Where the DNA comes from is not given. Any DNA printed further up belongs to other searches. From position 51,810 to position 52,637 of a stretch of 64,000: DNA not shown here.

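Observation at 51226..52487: GNAT plus HEXXH-X18-E mini-peptidase downstream of the precursor: candidate tailoring and leader-removal pair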

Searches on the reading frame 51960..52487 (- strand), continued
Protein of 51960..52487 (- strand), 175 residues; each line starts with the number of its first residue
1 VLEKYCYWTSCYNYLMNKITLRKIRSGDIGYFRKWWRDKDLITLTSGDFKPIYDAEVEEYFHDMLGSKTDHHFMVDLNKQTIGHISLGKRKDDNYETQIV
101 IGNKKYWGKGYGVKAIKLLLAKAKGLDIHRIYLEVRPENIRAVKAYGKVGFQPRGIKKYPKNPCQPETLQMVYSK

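Call 40: find_encoding_contigs(protein=P0194, flank=4000, max_places=2)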
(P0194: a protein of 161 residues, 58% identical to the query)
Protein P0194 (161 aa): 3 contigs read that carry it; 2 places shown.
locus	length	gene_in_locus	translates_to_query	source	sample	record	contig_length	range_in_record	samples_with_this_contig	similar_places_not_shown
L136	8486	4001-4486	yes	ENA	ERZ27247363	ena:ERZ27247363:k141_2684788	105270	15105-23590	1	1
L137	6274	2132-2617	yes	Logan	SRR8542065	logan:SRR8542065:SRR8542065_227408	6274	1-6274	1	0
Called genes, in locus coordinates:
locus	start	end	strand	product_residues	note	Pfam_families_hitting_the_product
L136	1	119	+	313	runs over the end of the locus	-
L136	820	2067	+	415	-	PF04055:Radical_SAM, PF13353:Fer4_12 (weak)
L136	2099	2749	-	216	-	PF13489:Methyltransf_23, PF13649:Methyltransf_25, PF13847:Methyltransf_31, PF08241:Methyltransf_11, PF08242:Methyltransf_12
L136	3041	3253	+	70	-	-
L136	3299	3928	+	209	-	-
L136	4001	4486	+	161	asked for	PF13302:Acetyltransf_3, PF00583:Acetyltransf_1, PF13523:Acetyltransf_8 (weak), PF13673:Acetyltransf_10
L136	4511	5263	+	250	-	-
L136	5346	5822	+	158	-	-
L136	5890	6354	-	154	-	-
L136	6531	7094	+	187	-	-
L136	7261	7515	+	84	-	-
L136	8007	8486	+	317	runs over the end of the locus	PF01207:Dus, PF01180:DHO_dh (weak)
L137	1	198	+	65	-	?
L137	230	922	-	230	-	PF13489:Methyltransf_23, PF13847:Methyltransf_31, PF08241:Methyltransf_11, PF08242:Methyltransf_12, PF13649:Methyltransf_25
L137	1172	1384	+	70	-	-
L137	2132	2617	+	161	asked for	PF13302:Acetyltransf_3, PF00583:Acetyltransf_1, PF13523:Acetyltransf_8 (weak), PF13673:Acetyltransf_10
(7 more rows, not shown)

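Call 42: find_encoding_contigs(protein=P0157, flank=4000, max_places=2)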
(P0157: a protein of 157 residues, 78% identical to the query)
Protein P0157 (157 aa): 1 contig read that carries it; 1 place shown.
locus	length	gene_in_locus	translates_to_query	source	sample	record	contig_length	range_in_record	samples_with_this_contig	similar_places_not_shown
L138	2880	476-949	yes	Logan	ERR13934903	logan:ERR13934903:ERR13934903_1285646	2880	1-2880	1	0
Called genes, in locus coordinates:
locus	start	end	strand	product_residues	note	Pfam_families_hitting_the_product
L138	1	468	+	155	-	?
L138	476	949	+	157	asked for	PF13302:Acetyltransf_3, PF13420:Acetyltransf_4 (weak), PF00583:Acetyltransf_1, PF13673:Acetyltransf_10 (weak), PF13508:Acetyltransf_7 (weak)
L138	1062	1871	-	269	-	-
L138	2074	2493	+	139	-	-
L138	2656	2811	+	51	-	-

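Call 43: find_encoding_contigs(protein=P0175, flank=4000, max_places=2)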
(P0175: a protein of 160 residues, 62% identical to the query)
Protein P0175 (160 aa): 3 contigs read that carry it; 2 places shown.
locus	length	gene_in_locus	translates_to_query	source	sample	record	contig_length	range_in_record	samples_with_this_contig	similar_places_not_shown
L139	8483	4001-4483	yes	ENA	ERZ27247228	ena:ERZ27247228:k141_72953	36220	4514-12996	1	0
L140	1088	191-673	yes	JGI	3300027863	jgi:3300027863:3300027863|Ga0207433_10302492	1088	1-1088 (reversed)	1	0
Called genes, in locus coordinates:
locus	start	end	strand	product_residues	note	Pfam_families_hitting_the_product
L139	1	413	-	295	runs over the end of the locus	PF00932:LTD (faint)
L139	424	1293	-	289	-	PF01149:Fapy_DNA_glyco, PF06831:H2TH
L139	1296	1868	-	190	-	PF01330:RuvA_N, PF00633:HHH (faint), PF14520:HHH_5, PF21176:RecR_HhH (faint), PF07499:RuvA_C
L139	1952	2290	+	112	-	-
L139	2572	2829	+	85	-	PF01649:Ribosomal_S20p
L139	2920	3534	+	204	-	PF01833:TIG (weak)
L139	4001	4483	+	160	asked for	PF13302:Acetyltransf_3, PF13420:Acetyltransf_4, PF00583:Acetyltransf_1, PF13523:Acetyltransf_8 (weak), PF13673:Acetyltransf_10 (weak), PF13508:Acetyltransf_7 (weak)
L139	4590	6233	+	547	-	PF00005:ABC_tran, PF13476:AAA_23 (faint), PF00004:AAA (faint), PF13604:AAA_30 (faint), PF13304:AAA_21 (weak), PF12848:ABC_tran_Xtn, PF00005:ABC_tran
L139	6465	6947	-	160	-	-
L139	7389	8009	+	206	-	PF02163:Peptidase_M50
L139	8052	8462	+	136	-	PF00164:Ribosom_S12_S23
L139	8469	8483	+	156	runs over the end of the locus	PF00177:Ribosomal_S7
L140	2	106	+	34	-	?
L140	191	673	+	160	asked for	PF13302:Acetyltransf_3, PF13420:Acetyltransf_4, PF00583:Acetyltransf_1, PF13523:Acetyltransf_8 (weak), PF13673:Acetyltransf_10 (weak), PF13508:Acetyltransf_7 (weak)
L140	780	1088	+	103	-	?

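Call 44: find_encoding_contigs(protein=P0249, flank=4000, max_places=2)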
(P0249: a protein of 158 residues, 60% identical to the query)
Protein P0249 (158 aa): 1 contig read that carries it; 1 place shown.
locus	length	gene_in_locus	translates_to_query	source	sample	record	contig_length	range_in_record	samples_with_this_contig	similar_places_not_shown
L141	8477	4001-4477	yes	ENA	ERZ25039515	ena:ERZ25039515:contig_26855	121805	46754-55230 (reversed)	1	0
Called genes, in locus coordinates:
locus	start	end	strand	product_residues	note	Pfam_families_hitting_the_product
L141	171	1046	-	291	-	PF01734:Patatin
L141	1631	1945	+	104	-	PF22608:DNAX_ATPase_lid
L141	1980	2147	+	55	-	-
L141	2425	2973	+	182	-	-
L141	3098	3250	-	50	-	-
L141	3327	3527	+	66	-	-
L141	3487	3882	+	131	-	PF01966:HD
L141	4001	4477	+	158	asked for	PF13302:Acetyltransf_3, PF13420:Acetyltransf_4, PF00583:Acetyltransf_1, PF13523:Acetyltransf_8 (weak), PF13673:Acetyltransf_10, PF13508:Acetyltransf_7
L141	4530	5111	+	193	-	PF06821:Ser_hydrolase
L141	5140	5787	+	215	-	PF03167:UDG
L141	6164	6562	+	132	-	PF07883:Cupin_2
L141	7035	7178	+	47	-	PF01728:FtsJ (weak)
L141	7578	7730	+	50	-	-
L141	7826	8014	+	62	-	-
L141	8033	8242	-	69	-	-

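Call 45: find_encoding_contigs(protein=P0263, flank=4000, max_places=2)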
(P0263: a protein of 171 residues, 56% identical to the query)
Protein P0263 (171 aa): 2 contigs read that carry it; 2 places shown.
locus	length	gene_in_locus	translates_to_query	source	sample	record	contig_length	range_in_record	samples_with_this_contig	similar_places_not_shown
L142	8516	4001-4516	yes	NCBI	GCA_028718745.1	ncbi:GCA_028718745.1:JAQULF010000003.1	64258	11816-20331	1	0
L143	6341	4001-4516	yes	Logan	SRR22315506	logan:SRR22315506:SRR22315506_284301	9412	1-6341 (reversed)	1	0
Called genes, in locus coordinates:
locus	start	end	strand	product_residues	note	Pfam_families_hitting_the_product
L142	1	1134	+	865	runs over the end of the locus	PF00912:Transgly, PF00905:Transpeptidase, PF17957:Big_7 (weak)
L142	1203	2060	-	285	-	-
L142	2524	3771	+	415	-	PF04055:Radical_SAM, PF13353:Fer4_12 (weak)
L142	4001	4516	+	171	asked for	PF13302:Acetyltransf_3, PF13523:Acetyltransf_8 (weak), PF00583:Acetyltransf_1, PF13673:Acetyltransf_10 (weak), PF13508:Acetyltransf_7 (weak)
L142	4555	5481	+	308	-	-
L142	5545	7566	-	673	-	PF08450:SGL (faint), PF06739:SBBP (faint), PF17170:DUF5128 (faint), PF01436:NHL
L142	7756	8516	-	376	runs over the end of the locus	PF13439:Glyco_transf_4, PF20706:GT4-conflict, PF00534:Glycos_transf_1, PF13692:Glyco_trans_1_4, PF13524:Glyco_trans_1_2 (weak)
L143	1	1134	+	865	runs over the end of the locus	PF00912:Transgly, PF00905:Transpeptidase, PF17957:Big_7 (weak)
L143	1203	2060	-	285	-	-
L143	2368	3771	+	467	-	PF04055:Radical_SAM, PF13353:Fer4_12 (weak)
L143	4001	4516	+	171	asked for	PF13302:Acetyltransf_3, PF13523:Acetyltransf_8 (weak), PF00583:Acetyltransf_1, PF13673:Acetyltransf_10 (weak), PF13508:Acetyltransf_7 (weak)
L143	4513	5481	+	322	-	-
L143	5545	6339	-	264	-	?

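Call 56: find_encoding_contigs(protein=P0213, flank=4000, max_places=3)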
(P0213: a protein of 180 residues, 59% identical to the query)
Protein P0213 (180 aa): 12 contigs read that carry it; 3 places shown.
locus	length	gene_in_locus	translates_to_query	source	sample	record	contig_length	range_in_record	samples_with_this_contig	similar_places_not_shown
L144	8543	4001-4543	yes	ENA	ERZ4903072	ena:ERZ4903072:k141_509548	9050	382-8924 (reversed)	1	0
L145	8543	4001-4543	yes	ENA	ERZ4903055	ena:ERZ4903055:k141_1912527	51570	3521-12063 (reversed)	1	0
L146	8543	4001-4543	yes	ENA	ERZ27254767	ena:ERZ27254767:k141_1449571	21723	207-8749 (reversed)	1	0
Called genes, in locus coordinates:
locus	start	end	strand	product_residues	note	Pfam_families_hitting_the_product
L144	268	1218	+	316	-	PF02812:ELFV_dehydrog_N, PF00208:ELFV_dehydrog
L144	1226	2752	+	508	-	-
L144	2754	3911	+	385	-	PF00899:ThiF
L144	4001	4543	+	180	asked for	PF13302:Acetyltransf_3, PF13420:Acetyltransf_4 (weak), PF00583:Acetyltransf_1, PF13673:Acetyltransf_10 (weak), PF13508:Acetyltransf_7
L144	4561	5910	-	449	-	PF01336:tRNA_anti-codon (weak), PF00152:tRNA-synt_2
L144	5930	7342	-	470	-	PF01336:tRNA_anti-codon, PF00152:tRNA-synt_2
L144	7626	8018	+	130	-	-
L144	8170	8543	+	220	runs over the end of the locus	PF03575:Peptidase_S51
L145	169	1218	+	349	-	PF02812:ELFV_dehydrog_N, PF00208:ELFV_dehydrog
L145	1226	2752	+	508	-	-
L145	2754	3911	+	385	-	PF00899:ThiF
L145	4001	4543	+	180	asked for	PF13302:Acetyltransf_3, PF13420:Acetyltransf_4 (weak), PF00583:Acetyltransf_1, PF13673:Acetyltransf_10 (weak), PF13508:Acetyltransf_7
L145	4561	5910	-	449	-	PF01336:tRNA_anti-codon (weak), PF00152:tRNA-synt_2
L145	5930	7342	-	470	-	PF01336:tRNA_anti-codon, PF00152:tRNA-synt_2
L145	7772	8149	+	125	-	-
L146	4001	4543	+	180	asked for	PF13302:Acetyltransf_3, PF13420:Acetyltransf_4 (weak), PF00583:Acetyltransf_1, PF13673:Acetyltransf_10 (weak), PF13508:Acetyltransf_7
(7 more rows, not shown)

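Call 57: find_encoding_contigs(protein=P0273, flank=4000, max_places=3)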
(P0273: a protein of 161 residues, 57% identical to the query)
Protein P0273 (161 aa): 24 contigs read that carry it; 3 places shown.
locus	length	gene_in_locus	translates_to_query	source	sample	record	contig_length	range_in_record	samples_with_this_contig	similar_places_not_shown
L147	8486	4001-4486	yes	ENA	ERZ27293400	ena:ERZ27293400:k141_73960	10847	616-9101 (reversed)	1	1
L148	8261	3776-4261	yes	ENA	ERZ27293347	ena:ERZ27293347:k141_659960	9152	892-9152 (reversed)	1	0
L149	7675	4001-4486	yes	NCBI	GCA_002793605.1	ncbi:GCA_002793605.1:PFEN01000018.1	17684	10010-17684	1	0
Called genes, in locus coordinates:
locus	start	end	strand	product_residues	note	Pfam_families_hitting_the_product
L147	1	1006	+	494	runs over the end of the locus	PF02153:PDH_N (weak), PF00800:PDT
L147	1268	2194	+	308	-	PF01841:Transglut_core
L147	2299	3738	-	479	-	PF05402:PqqD, PF04055:Radical_SAM, PF13186:SPASM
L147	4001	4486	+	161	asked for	PF13302:Acetyltransf_3, PF00583:Acetyltransf_1, PF13673:Acetyltransf_10, PF13508:Acetyltransf_7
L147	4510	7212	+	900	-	PF02861:Clp_N, PF23569:NBD_SMAX1, PF00004:AAA, PF17871:AAA_lid_9, PF00004:AAA, PF07724:AAA_2, PF07728:AAA_5, PF10431:ClpB_D2-small, +5 more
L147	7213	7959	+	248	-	PF13365:Trypsin_2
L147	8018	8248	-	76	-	-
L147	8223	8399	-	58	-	-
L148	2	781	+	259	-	?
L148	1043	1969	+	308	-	PF01841:Transglut_core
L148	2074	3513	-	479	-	PF05402:PqqD, PF04055:Radical_SAM, PF13186:SPASM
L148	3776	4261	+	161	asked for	PF13302:Acetyltransf_3, PF00583:Acetyltransf_1, PF13673:Acetyltransf_10, PF13508:Acetyltransf_7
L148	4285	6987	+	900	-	PF02861:Clp_N, PF23569:NBD_SMAX1, PF00004:AAA, PF17871:AAA_lid_9, PF00004:AAA, PF07724:AAA_2, PF07728:AAA_5, PF10431:ClpB_D2-small, +5 more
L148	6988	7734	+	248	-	PF13365:Trypsin_2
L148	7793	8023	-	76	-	-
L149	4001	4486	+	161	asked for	PF13302:Acetyltransf_3, PF00583:Acetyltransf_1, PF13673:Acetyltransf_10, PF13508:Acetyltransf_7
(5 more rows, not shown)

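Call 67: search_protein_families(library=padloc, proteins=[window:51960-52442:-], max_evalue=0.01)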
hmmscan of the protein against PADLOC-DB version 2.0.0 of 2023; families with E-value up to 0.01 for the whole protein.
window:51960-52442:- (160 aa): 0 families

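Call 86: search_solved_structures(query=window:51960-52442:-, max_evalue=0.001)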
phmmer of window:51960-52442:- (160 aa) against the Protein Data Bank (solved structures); distinct sequences matched with E-value up to 0.001: 32.
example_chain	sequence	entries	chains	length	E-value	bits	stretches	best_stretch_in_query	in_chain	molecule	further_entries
6vfn_A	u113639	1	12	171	5.5e-09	39.5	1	34-140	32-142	Spermidine N1-acetyltransferase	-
6vfm_A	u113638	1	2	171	1.2e-08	38.4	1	34-140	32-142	Spermidine N1-acetyltransferase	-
6erd_A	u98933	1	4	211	2e-08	37.7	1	5-146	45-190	Aminoglycoside N6'-acetyltransferase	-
8q6u_A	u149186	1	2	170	2.3e-08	37.5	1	5-146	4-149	Aminoglycoside N6'-acetyltransferase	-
4ygo_A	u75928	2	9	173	1.7e-07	34.6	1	3-140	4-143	Spermidine n1-acetyltransferase | Spermidine N(1)-acetyltransferase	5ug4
7kwq_A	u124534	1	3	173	1.8e-07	34.6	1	3-140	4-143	Spermidine N(1)-acetyltransferase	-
4jjx_A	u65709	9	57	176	1.8e-07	34.6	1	3-140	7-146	Spermidine n1-acetyltransferase | Spermidine N(1)-acetyltransferase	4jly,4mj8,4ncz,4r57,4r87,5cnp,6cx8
7kx2_A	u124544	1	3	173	1.9e-07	34.5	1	3-140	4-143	Spermidine N(1)-acetyltransferase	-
7kwx_A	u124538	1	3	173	1.9e-07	34.5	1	3-140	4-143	Spermidine N(1)-acetyltransferase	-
7kx3_A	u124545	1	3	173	1.9e-07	34.5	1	3-140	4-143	Spermidine N(1)-acetyltransferase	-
2pr8_A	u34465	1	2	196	2.4e-07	34.2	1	3-149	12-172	Aminoglycoside 6-N-acetyltransferase type Ib11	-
2prb_A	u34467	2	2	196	2.5e-07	34.1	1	3-149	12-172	Aminoglycoside 6-N-acetyltransferase type Ib11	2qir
4mhd_A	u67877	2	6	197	2.5e-07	34.1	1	3-140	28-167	Spermidine n1-acetyltransferase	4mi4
8fv0_C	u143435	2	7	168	2.7e-07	34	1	34-143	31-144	Diamine N-acetyltransferase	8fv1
5ix3_A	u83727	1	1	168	2.7e-07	34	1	34-143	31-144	Diamine N-acetyltransferase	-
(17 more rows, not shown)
